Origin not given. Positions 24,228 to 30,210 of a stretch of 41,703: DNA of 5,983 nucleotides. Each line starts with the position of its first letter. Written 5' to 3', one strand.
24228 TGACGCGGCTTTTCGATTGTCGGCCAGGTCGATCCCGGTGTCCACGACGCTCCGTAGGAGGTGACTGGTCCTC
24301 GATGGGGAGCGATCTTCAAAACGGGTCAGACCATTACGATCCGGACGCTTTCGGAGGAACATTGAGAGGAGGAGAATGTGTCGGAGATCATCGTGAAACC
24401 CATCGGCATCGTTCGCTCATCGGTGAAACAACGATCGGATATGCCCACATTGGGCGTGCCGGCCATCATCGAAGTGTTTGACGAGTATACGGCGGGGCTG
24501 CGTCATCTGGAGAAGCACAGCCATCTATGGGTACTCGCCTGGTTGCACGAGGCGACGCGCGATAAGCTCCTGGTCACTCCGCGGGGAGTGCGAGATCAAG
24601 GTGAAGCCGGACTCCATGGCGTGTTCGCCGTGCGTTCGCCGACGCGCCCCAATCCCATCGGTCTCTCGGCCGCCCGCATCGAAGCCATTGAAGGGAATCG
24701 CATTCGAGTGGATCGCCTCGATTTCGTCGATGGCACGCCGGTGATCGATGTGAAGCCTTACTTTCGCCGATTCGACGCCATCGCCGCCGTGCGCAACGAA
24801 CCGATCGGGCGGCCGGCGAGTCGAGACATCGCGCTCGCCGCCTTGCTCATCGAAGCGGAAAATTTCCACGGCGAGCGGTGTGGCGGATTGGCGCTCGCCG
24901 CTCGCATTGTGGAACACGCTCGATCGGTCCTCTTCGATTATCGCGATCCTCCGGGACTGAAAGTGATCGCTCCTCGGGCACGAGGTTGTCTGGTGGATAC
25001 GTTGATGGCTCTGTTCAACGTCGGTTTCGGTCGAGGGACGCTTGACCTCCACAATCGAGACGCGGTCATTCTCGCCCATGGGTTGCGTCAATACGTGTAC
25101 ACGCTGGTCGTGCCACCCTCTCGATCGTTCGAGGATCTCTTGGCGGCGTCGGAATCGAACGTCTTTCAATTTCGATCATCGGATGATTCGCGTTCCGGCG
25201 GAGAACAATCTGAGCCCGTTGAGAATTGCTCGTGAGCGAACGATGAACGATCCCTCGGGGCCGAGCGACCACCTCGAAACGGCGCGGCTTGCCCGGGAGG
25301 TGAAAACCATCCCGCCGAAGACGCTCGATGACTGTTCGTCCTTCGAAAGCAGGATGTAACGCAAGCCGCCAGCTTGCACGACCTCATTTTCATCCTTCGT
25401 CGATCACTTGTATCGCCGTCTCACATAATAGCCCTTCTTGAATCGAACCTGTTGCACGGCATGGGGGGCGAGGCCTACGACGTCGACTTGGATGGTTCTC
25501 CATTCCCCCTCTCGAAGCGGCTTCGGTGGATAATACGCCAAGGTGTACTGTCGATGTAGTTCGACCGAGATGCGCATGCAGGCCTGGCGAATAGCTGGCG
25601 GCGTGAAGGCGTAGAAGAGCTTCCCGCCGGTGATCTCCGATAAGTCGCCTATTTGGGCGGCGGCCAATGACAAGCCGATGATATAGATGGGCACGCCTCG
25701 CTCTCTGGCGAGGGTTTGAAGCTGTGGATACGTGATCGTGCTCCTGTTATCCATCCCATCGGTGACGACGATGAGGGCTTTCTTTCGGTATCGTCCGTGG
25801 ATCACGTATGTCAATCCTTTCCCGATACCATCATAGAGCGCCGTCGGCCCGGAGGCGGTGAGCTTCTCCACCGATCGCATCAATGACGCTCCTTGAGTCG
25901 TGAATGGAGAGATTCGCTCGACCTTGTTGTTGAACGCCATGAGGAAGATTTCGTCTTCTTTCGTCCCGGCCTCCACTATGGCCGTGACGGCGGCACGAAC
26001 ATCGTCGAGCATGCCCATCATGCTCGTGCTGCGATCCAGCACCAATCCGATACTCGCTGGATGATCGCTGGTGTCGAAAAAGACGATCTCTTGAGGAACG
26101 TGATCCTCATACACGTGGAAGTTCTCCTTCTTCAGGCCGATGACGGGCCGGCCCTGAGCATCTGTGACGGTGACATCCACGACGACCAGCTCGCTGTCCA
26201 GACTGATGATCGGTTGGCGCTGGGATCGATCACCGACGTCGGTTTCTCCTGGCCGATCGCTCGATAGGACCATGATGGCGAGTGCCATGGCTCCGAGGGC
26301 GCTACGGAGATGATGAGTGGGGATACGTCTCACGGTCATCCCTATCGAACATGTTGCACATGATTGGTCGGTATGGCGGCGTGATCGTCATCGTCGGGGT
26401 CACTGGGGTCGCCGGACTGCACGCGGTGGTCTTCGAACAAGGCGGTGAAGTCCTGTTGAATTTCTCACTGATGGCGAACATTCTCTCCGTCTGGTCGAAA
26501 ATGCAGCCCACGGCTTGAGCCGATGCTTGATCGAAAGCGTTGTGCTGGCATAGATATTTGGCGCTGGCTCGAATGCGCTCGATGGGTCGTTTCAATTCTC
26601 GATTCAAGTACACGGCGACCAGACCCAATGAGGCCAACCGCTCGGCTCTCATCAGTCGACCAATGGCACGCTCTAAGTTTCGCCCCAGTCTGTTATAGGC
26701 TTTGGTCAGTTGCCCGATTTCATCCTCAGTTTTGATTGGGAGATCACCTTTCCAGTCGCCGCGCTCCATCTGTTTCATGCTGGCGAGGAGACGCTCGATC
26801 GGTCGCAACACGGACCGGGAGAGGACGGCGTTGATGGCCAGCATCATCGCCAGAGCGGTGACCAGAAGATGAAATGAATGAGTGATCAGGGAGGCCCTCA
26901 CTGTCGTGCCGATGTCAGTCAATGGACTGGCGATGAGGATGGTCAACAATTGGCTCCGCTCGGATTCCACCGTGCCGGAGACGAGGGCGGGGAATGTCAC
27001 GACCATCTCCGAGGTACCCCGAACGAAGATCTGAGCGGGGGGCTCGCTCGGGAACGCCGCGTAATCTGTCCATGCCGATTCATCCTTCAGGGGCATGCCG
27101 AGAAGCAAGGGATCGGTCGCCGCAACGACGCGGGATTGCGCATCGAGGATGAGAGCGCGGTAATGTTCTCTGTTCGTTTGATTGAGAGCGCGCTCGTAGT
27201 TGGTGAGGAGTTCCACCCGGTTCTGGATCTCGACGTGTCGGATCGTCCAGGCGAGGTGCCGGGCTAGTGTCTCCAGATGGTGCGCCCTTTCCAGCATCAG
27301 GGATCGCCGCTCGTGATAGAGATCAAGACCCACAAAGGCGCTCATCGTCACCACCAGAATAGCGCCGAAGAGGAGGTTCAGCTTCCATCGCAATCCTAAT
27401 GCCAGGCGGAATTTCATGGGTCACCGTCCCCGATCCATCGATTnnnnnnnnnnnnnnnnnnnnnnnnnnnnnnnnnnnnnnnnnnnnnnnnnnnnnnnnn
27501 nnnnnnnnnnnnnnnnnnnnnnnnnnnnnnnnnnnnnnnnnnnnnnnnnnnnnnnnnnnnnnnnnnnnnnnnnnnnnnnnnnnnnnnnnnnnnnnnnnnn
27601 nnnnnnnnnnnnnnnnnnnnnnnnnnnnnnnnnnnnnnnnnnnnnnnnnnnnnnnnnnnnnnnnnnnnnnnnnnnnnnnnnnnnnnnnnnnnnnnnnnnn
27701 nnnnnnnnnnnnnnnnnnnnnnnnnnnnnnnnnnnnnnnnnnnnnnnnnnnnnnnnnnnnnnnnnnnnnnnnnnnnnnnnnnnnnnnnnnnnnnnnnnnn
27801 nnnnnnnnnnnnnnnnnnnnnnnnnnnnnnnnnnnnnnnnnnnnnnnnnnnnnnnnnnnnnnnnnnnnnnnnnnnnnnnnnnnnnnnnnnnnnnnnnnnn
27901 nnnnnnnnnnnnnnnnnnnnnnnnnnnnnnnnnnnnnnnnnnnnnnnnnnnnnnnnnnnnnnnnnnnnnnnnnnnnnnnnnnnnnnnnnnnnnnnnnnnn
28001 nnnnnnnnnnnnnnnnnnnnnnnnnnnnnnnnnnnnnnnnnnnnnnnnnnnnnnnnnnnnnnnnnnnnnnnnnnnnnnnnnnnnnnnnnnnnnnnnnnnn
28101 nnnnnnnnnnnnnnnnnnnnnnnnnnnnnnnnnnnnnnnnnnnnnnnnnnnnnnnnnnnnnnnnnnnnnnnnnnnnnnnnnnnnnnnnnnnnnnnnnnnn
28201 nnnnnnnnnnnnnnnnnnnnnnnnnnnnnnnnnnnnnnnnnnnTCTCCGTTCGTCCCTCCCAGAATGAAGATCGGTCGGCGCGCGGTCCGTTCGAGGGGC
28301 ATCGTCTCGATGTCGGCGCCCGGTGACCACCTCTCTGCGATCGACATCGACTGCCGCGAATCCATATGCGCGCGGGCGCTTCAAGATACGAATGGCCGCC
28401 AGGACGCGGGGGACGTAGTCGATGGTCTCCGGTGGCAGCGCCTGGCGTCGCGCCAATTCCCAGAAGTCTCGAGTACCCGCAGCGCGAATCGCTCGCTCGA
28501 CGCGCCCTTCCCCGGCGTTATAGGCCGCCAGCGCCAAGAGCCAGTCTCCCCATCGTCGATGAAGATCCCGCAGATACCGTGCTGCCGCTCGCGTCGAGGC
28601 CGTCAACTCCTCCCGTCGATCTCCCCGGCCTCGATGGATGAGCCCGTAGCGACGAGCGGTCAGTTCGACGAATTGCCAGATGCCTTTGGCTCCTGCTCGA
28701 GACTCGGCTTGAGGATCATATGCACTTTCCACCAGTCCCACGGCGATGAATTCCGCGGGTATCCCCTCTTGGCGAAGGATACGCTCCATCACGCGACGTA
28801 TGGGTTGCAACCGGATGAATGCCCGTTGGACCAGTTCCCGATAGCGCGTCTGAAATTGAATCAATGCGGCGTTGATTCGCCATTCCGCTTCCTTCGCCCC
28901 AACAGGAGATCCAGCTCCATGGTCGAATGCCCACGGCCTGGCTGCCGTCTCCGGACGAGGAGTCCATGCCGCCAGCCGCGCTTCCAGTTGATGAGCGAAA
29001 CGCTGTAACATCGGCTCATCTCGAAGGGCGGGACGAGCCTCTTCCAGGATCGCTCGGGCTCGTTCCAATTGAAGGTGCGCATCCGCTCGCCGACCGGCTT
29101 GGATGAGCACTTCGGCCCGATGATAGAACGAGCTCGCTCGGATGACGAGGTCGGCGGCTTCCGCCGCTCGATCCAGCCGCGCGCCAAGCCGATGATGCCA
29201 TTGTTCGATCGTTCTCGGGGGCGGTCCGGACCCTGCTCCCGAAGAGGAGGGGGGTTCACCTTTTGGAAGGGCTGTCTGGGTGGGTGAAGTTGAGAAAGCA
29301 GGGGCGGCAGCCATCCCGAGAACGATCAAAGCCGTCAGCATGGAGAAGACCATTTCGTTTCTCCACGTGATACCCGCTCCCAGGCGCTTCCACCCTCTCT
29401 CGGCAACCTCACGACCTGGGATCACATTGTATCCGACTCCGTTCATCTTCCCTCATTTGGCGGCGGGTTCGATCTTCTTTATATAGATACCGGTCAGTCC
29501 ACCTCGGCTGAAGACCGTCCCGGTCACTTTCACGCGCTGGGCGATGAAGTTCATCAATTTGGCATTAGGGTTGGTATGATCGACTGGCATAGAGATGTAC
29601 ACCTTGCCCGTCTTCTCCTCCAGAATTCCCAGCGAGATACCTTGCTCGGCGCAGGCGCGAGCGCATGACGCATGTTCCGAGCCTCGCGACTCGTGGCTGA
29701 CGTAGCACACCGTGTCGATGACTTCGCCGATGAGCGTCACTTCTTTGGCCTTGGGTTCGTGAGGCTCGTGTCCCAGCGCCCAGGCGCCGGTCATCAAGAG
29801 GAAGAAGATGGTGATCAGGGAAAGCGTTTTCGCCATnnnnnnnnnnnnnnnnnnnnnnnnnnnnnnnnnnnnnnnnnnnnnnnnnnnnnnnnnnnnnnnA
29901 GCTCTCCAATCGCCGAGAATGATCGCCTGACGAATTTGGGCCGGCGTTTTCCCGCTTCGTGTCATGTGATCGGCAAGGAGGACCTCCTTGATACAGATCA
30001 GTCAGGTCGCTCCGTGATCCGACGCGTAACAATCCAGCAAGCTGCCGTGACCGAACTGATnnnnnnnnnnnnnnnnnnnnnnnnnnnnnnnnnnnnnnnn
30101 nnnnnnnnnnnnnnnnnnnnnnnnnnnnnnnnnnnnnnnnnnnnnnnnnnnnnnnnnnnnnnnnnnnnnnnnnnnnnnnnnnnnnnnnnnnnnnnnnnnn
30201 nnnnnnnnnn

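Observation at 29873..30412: In-frame UGA with SECIS-like hairpin: the PCYCGC/CYCXC-family gene is probably a selenoprotein truncated by the ORF caller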

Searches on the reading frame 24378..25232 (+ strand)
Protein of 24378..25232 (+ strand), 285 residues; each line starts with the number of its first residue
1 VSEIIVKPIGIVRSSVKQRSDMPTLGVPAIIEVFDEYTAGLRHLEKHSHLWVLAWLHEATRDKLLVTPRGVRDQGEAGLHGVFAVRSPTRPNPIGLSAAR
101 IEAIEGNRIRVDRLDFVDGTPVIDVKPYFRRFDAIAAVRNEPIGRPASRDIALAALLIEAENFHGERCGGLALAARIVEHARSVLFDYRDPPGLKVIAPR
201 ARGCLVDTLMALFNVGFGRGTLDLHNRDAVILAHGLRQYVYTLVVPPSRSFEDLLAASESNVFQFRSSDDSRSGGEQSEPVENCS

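Call 20: search_protein_families(library=pfam, proteins=[window:24378-25232:+], max_evalue=0.001)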
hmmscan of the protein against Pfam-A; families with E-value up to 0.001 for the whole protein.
window:24378-25232:+ (285 aa): 2 families
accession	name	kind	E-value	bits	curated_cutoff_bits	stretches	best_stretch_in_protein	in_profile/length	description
PF01980.22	TrmO_N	-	1.7e-31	109.3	26.8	1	28-133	13-116/116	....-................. O N-terminal domain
PF02663.19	FmdE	-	6.4e-06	26.7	22.9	1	163-228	1-65/133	FmdE, Molybdenum formylmethanofuran dehydrogenase operon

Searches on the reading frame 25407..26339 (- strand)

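Call 20: search_protein_families(library=pfam, proteins=[window:25407-26339:-], max_evalue=0.001)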
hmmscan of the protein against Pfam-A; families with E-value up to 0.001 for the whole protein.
window:25407-26339:- (311 aa): 3 families
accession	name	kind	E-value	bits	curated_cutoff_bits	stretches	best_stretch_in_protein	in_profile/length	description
PF13519.12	VWA_2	-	9.2e-12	46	27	1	99-195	3-106/107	von Willebrand factor type A domain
PF00092.34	VWA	-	1e-11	45.8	23.8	1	97-241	2-155/174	von Willebrand factor type A domain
PF13768.12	VWA_3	-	4e-06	27.4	27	1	97-240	3-152/155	von Willebrand factor type A domain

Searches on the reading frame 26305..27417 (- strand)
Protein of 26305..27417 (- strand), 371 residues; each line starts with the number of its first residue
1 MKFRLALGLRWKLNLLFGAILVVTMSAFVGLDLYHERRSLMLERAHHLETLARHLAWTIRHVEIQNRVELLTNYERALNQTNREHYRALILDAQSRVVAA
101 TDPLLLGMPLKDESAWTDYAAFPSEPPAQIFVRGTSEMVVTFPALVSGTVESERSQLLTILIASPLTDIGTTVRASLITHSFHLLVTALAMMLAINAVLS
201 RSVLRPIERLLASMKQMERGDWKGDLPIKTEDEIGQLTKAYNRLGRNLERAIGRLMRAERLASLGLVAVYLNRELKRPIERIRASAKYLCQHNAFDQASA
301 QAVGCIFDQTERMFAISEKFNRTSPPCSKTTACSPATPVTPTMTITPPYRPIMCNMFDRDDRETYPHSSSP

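Call 20: search_protein_families(library=pfam, proteins=[window:26305-27417:-], max_evalue=0.001)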
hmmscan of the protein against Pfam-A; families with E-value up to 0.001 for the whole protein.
window:26305-27417:- (371 aa): 1 family
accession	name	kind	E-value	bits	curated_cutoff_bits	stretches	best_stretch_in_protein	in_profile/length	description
PF00672.30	HAMP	-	1.3e-14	54.6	25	1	198-249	1-52/53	HAMP domain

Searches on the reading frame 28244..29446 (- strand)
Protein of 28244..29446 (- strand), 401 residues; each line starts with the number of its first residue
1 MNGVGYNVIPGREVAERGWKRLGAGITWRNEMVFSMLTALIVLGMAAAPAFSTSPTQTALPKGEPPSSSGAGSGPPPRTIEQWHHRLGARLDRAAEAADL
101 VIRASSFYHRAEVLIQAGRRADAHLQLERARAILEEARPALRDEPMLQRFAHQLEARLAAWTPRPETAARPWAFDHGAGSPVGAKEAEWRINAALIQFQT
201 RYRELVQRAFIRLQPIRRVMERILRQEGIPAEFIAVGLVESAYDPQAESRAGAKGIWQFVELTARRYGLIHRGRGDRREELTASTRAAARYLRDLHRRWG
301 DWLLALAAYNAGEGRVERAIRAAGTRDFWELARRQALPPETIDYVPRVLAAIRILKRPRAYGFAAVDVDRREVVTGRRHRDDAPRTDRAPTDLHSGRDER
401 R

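Call 22: search_protein_families(library=pfam, proteins=[window:28244-29446:-], max_evalue=0.001)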
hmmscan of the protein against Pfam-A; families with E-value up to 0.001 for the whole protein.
window:28244-29446:- (401 aa): 1 family
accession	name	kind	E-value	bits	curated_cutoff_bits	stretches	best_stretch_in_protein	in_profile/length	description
PF01464.25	SLT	-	9.3e-24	83.7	21.3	1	226-330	10-115/117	Transglycosylase SLT domain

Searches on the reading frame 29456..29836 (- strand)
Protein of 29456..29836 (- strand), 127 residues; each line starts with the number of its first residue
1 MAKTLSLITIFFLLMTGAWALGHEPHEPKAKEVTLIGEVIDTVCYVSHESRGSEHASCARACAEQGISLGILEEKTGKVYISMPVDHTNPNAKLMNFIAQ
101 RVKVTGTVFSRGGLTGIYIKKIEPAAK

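Call 4: search_protein_families(library=pfam, proteins=[window:29456-29836:-], max_evalue=0.01)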
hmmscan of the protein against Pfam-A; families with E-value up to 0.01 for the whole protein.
seq(127 aa): 0 families

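Call 67: search_protein_families(library=ncbifam, proteins=[window:29456-29836:-], max_evalue=0.001)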
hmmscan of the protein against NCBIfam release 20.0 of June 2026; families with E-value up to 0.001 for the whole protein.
window:29456-29836:- (127 aa): 0 families

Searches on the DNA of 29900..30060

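Call 54: search_rna_families(source=window, start=29900, end=30060, threshold=evalue, max_evalue=10)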
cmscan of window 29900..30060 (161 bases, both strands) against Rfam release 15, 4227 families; matches with E-value up to 10: 0.
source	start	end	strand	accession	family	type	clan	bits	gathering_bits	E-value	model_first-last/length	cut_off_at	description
